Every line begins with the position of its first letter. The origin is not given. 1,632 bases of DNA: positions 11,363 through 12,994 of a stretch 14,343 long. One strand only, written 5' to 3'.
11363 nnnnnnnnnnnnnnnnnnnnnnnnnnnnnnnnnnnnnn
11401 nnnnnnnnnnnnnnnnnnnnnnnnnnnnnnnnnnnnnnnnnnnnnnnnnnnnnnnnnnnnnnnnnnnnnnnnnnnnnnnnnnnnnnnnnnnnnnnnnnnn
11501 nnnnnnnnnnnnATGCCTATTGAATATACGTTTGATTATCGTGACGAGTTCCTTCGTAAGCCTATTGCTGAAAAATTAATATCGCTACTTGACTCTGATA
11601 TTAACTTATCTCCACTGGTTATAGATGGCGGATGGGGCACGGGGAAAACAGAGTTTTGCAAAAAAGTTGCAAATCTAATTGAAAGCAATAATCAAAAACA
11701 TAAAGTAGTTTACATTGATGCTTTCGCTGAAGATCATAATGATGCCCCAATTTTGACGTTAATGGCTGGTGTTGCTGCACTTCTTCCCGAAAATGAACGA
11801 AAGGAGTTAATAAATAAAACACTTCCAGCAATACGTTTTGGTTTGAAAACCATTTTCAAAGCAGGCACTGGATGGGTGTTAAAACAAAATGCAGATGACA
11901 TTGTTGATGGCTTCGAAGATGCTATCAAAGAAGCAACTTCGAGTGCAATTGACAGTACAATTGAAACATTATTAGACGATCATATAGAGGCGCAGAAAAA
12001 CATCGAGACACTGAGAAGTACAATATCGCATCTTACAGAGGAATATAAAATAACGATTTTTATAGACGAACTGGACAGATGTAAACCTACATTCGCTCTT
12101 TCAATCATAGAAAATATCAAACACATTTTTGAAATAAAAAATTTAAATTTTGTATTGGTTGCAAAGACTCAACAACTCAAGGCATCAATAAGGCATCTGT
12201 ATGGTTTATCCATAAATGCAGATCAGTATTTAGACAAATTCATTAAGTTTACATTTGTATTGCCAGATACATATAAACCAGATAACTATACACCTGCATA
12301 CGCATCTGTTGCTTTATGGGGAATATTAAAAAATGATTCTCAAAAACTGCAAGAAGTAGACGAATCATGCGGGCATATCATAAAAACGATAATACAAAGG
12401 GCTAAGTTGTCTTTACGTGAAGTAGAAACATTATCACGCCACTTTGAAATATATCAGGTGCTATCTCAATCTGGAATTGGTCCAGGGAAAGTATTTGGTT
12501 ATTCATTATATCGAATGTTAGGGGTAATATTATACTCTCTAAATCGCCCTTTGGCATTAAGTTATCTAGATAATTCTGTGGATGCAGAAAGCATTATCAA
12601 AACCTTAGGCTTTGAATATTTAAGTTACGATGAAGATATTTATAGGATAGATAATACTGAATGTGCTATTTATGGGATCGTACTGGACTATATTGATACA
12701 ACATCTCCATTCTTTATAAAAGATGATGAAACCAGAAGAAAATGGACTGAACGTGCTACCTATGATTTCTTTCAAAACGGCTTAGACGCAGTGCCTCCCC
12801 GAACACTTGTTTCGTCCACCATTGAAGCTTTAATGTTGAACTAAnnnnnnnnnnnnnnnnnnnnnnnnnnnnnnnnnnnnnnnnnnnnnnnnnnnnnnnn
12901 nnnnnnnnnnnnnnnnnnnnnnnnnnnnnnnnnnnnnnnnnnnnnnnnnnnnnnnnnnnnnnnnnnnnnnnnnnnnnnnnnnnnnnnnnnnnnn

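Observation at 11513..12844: KAP-family P-loop NTPase inserted between cI repressor and integrase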

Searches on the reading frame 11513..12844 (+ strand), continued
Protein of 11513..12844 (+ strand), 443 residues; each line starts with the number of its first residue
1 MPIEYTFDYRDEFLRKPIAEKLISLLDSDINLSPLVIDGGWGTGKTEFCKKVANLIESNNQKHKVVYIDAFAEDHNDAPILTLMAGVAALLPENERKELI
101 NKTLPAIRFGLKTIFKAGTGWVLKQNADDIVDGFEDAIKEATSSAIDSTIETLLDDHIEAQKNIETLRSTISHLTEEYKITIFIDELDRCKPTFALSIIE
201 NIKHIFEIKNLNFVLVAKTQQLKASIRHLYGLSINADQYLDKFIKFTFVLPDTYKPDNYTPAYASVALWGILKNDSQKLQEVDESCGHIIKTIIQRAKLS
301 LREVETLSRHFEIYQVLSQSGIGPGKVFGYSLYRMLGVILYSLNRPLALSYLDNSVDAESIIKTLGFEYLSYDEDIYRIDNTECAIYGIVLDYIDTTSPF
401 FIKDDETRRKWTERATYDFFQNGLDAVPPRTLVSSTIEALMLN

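Call 33: find_encoding_contigs(protein=P0017, flank=6000, max_places=3)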
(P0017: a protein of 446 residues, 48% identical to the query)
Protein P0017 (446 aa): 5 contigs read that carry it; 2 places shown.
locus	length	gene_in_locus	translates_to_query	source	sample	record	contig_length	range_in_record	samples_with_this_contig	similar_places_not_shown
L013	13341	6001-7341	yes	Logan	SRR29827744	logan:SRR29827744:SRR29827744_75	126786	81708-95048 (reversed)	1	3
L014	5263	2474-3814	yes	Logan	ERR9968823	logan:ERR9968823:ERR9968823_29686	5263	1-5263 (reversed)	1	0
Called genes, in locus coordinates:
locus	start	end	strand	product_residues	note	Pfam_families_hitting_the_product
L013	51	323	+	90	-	PF04606:Ogr_Delta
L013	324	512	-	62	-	-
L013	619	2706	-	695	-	PF05840:Phage_GPA, PF23343:REP_ORF2-G2P (weak)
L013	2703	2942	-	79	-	PF10809:DUF2732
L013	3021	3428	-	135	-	-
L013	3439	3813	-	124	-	-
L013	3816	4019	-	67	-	PF10893:Phage_186_Fil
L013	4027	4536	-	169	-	PF06892:Phage_CP76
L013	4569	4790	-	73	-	-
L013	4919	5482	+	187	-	PF07022:Phage_CI_repr, PF16452:Phage_CI_C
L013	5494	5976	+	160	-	-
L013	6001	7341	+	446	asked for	PF07693:KAP_NTPase, PF24883:NPHP3_N (faint), PF13401:AAA_22 (faint)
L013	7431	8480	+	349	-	PF24624:Int_N, PF00589:Phage_integrase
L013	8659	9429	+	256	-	PF01569:PAP2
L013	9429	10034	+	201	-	PF01569:PAP2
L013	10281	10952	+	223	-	PF01791:DeoC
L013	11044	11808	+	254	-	PF08220:HTH_DeoR, PF00455:DeoRC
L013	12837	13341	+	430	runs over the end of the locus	-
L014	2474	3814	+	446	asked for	PF07693:KAP_NTPase, PF24883:NPHP3_N (faint), PF13401:AAA_22 (faint)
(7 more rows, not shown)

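Call 34: find_encoding_contigs(protein=P0088, flank=6000, max_places=2)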
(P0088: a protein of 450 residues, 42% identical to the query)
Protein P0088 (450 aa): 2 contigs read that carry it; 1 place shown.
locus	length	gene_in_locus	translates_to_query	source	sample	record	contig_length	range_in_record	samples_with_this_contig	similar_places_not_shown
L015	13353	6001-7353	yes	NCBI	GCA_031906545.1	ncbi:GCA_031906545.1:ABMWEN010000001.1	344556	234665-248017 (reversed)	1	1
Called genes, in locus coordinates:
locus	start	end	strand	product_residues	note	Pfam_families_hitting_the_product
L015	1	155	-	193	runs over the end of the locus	-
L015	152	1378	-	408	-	-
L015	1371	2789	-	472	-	PF01420:Methylase_S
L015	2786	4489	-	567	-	PF12161:HsdM_N, PF02384:N6_Mtase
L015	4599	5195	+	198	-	PF00589:Phage_integrase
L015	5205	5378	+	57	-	-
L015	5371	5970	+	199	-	-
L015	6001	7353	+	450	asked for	PF07693:KAP_NTPase, PF24883:NPHP3_N (faint), PF13401:AAA_22 (faint)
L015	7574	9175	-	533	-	-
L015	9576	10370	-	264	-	-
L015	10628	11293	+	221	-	PF08722:Tn7_TnsA-like_N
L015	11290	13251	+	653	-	PF13683:rve_3 (faint)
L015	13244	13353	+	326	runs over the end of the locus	PF05621:TniB, PF13401:AAA_22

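Call 35: find_encoding_contigs(protein=P0103, flank=6000, max_places=2)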
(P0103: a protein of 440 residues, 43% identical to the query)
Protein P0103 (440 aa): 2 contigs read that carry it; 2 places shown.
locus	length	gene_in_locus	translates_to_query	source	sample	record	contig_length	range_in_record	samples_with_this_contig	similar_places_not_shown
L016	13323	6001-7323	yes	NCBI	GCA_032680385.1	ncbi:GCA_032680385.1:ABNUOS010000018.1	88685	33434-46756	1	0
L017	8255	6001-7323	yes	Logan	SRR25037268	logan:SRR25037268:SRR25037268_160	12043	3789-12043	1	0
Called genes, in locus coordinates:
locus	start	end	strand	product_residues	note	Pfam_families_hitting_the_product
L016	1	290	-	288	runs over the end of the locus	PF26109:WHD_BrxR, PF13280:WYL (weak), PF26107:BrxR_CTD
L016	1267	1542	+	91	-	-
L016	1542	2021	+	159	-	-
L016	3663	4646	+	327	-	PF08273:Zn_Ribbon_Prim, PF13362:Toprim_3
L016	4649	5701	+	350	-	PF13481:AAA_25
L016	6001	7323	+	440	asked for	PF01637:ATPase_2 (faint), PF07693:KAP_NTPase, PF24883:NPHP3_N (faint), PF13173:AAA_14 (faint), PF13401:AAA_22 (faint)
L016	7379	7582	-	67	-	-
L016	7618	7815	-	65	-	PF10554:Phage_ASH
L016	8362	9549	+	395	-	PF06609:TRI12 (weak), PF07690:MFS_1, PF00083:Sugar_tr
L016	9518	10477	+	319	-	PF00126:HTH_1, PF03466:LysR_substrate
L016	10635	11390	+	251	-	-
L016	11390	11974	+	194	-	PF02525:Flavodoxin_2, PF03358:FMN_red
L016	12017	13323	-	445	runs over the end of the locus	PF00860:Xan_ur_permease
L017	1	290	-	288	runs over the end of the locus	PF26109:WHD_BrxR, PF13280:WYL (weak), PF26107:BrxR_CTD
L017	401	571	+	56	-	-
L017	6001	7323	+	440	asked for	PF01637:ATPase_2 (faint), PF07693:KAP_NTPase, PF24883:NPHP3_N (faint), PF13173:AAA_14 (faint), PF13401:AAA_22 (faint)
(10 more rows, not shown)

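Call 36: find_encoding_contigs(protein=P0053, flank=6000, max_places=2)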
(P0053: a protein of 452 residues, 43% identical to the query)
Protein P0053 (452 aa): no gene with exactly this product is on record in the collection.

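Call 45: predict_structure(alignment_id=A1)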
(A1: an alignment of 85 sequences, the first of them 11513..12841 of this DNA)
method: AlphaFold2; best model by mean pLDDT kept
length: 443 residues; sequences in the alignment: 85
mean_pLDDT: 82.2   pTM: 0.79
mean pLDDT of the five models: 82.2, 81.9, 81.6, 80.3, 80.1
residues with pLDDT >= 90: 226; 70-90: 132; 50-70: 39; < 50: 46
segments of 3 or more residues with pLDDT < 50: 108-151
pLDDT, mean of each block of 10 residues (from residue 1): 74 93 93 91 91 91 89 75 73 68 54 33 30 35 40 56 75 86 93 88 84 94 89 86 92 92 95 95 95 96 97 94 91 97 96 93 92 76 93 89 90 89 76 96 93
secondary structure, 60 per line:
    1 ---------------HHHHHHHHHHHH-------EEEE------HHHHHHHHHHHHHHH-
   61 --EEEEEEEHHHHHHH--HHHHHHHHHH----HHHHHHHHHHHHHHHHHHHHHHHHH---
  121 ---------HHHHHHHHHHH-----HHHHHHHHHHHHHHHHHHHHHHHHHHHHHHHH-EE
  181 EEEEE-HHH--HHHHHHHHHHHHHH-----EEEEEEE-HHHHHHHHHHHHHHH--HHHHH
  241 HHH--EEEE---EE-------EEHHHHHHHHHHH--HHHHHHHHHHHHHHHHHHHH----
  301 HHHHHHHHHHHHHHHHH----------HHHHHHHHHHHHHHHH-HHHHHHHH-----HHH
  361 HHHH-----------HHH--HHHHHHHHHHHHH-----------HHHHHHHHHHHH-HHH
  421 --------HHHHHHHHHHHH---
elements in order: H16-27 E35-38 H45-59 E63-69 H70-76 H79-88 H93-117 H130-140 H146-177 E179-185 H192-205 E211-217 H219-233 H236-243 E246-249 H264-274 H277-296 H301-317 H328-343 H345-352 H358-364 H381-393 H405-416 H429-440

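Call 47: search_solved_structures(query=A1, max_evalue=0.01)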
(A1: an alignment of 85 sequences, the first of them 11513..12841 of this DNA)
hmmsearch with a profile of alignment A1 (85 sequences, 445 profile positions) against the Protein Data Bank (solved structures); distinct sequences matched with E-value up to 0.01: 0.

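Call 48: fold_search(model_id=the predicted structure, library=pdb)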
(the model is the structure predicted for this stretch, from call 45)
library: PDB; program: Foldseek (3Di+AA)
matches with E <= 10: 769; with E <= 0.001: 12
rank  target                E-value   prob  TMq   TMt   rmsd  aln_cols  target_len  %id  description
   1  8hr8_E                3.3e-06  1.00  0.42  0.25  10.4       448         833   13  Structure of heptameric RdrA ring (released 2023-02-01)
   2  8hrb_A                5.9e-06  1.00  0.43  0.25  12.1       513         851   13  Structure of tetradecameric RdrA ring in RNA-loading state (released 2023-02-01)
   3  8hr8_A                6.2e-06  1.00  0.43  0.25   9.8       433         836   14  Structure of heptameric RdrA ring (released 2023-02-01)
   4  8hr8_F                6.2e-06  1.00  0.42  0.25  11.7       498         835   14  Structure of heptameric RdrA ring (released 2023-02-01)
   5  8hra_C                1.3e-05  1.00  0.38  0.23  11.8       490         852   13  Structure of heptameric RdrA ring in RNA-loading state (released 2023-02-01)
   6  8hr8_C                2.1e-05  1.00  0.45  0.27  10.8       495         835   14  Structure of heptameric RdrA ring (released 2023-02-01)
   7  8hr8_H                5.5e-05  1.00  0.34  0.21  12.6       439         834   14  Structure of heptameric RdrA ring (released 2023-02-01)
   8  8hra_B                6.3e-05  1.00  0.40  0.23  11.9       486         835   15  Structure of heptameric RdrA ring in RNA-loading state (released 2023-02-01)
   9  8hr8_G                6.9e-05  1.00  0.45  0.27  10.8       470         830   15  Structure of heptameric RdrA ring (released 2023-02-01)
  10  8fnu_A                7.1e-04  1.00  0.38  0.23  12.4       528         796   14  Structure of RdrA from Streptococcus suis RADAR defense system (released 2023-02-01)
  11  8hr7_A                9.4e-04  1.00  0.44  0.26  10.7       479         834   14  Structure of RdrA-RdrB complex (released 2023-02-01)
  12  4xgc_E                9.8e-04  1.00  0.28  0.30  19.5       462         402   10  Crystal structure of the eukaryotic origin recognition complex (released 2015-04-01)
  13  2v1u_A                1.7e-03  0.99  0.26  0.29  16.3       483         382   14  STRUCTURE OF THE AEROPYRUM PERNIX ORC1 PROTEIN IN COMPLEX WITH DNA (released 2007-09-18)
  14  9dx4_C                1.9e-03  1.00  0.33  0.45  11.0       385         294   14  EcRuvB T102R mutant (released 2026-01-21)
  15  8fnt_A                1.9e-03  1.00  0.39  0.24  10.8       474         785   13  Structure of RdrA from Escherichia coli RADAR defense system (released 2023-02-01)
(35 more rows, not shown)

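Call 57: find_related_loci(query=A1, collection=genome_contigs, flank=5000)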
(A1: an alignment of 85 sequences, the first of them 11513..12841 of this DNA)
Query A1 (443 aa) in genome_contigs; peptide patterns used: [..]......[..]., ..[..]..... (x = any residue, [..] = any of these).
600 stretches matched a pattern (row limit reached: there are more); 592 encode a relative of the query (tblastn E <= 1e-3); the best 80 are kept; 80 distinct loci.
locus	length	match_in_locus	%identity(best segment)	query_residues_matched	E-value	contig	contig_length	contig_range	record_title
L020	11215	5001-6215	49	4-413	3e-126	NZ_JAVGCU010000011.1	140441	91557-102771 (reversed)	Serratia fonticola strain RP0009 contig00011, whole genome shotgun sequence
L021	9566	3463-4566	46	4-370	4e-107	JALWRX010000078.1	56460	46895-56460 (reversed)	MAG: Ghiorsea sp. isolate M2_metabat2_scaf2bin.037 M2_NODE_354_length_56460_cov_54.523263, whole genome shotgun sequence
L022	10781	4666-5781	46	4-371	4e-106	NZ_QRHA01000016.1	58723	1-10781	Alteromonas aestuariivivens strain KCTC 52655 Contig16, whole genome shotgun sequence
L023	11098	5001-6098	48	6-366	2e-105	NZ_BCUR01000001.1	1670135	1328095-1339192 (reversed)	Vibrio superstes strain JCM 21480, whole genome shotgun sequence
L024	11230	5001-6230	43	6-411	5e-104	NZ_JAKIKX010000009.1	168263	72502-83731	Shewanella marisflavi strain JCM 12192 contig00009, whole genome shotgun sequence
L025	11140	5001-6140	43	10-383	6e-100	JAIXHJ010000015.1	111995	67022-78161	MAG: Pseudomonadota bacterium isolate bin02 ROSE_m_32_bin2_000056, whole genome shotgun sequence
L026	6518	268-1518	41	6-423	7e-99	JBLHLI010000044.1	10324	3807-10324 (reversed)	MAG: Enterobacterales bacterium isolate 3300054698_124 Ga0535670_0013624, whole genome shotgun sequence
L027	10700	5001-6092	45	4-368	5e-98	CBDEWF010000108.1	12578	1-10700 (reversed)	MAG: Sansalvadorimonas sp. isolate 9d89fed5-6216-4533-ab64-9450736d0a71 genome assembly, contig: contig_108, whole genom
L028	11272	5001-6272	41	6-424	1e-96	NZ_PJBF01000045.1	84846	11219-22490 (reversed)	Psychrobacter sp. Choline-02u-9 contig12, whole genome shotgun sequence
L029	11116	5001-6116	42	6-371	2e-94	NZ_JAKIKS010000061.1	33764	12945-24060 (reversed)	Shewanella surugensis strain DSM 17177 contig00061, whole genome shotgun sequence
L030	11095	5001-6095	44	6-366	3e-94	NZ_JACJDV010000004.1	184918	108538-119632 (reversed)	Shewanella sp. SR44-3 NODE_4_length_184918_cov_11.2, whole genome shotgun sequence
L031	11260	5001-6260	39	6-420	3e-93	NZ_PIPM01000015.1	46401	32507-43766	Aliidiomarina sanyensis strain GYP-17 contig15, whole genome shotgun sequence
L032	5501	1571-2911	38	3-422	2e-85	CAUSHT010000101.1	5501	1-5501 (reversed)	MAG TPA_asm: uncultured Neisseria sp. isolate SRR15839757_bin.10_MetaWRAP_v1.3_MAG genome assembly, contig: ERZ14236300.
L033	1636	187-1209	42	6-343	2e-89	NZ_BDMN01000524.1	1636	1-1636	Bathymodiolus platifrons methanotrophic gill symbiont strain HPD1508-B01-01, whole genome shotgun sequence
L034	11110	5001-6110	39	4-367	4e-83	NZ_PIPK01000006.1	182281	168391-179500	Aliidiomarina maris strain CF12-14 contig6, whole genome shotgun sequence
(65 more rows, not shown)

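Call 58: search_protein_families(library=padloc, proteins=[L013:5494-5976:+], max_evalue=0.001)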
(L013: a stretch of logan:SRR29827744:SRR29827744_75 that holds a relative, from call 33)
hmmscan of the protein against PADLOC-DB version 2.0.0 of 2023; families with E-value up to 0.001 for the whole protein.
L013:5494-5976:+ (160 aa): 1 family
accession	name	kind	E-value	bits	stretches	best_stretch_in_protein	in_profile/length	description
PDLC05027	PDC-S48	-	0.00023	18.4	1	87-154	338-406/411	-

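Call 69: search_protein_families(library=phrogs, proteins=[window:11513-12844:+], max_evalue=0.001)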
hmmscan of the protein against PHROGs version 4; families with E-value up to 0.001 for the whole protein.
window:11513-12844:+ (443 aa): 1 family
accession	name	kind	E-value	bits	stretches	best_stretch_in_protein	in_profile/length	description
phrog_8614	-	unknown function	5.8e-97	326.7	1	6-320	15-346/489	-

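Call 70: search_protein_families(library=ncbifam, proteins=[window:11513-12844:+], max_evalue=0.001)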
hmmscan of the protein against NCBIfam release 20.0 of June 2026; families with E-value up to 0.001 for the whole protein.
window:11513-12844:+ (443 aa): 2 families
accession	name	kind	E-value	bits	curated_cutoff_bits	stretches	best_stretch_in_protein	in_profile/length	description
NF041923.1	QatA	equivalog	1.5e-11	43.7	600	1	15-307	15-336/628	Qat anti-phage system ATPase QatA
TIGR00362.1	DnaA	equivalog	5.3e-05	22.5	343.9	1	30-70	135-175/437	chromosomal replication initiator protein DnaA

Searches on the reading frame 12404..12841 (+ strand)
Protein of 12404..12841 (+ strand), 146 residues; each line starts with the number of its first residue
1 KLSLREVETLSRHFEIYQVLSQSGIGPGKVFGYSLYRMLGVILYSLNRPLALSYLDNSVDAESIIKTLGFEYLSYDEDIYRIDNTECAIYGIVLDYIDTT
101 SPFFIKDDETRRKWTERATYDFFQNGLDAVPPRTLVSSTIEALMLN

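Call 93: predict_structure(alignment_id=A2)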
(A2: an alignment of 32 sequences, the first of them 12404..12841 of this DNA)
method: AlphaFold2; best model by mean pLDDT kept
length: 146 residues; sequences in the alignment: 32
mean_pLDDT: 92.4   pTM: 0.87
mean pLDDT of the five models: 92.4, 92.1, 91.6, 91.2, 91.0
residues with pLDDT >= 90: 115; 70-90: 29; 50-70: 2; < 50: 0
segments of 3 or more residues with pLDDT < 50: none
pLDDT, mean of each block of 10 residues (from residue 1): 93 96 87 95 97 96 95 87 93 95 93 92 79 96 91
secondary structure, 60 per line:
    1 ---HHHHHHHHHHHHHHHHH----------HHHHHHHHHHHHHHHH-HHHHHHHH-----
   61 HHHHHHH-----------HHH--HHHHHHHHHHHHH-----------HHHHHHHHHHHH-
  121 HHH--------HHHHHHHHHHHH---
elements in order: H4-20 H31-46 H48-55 H61-67 H84-96 H108-119 H132-143
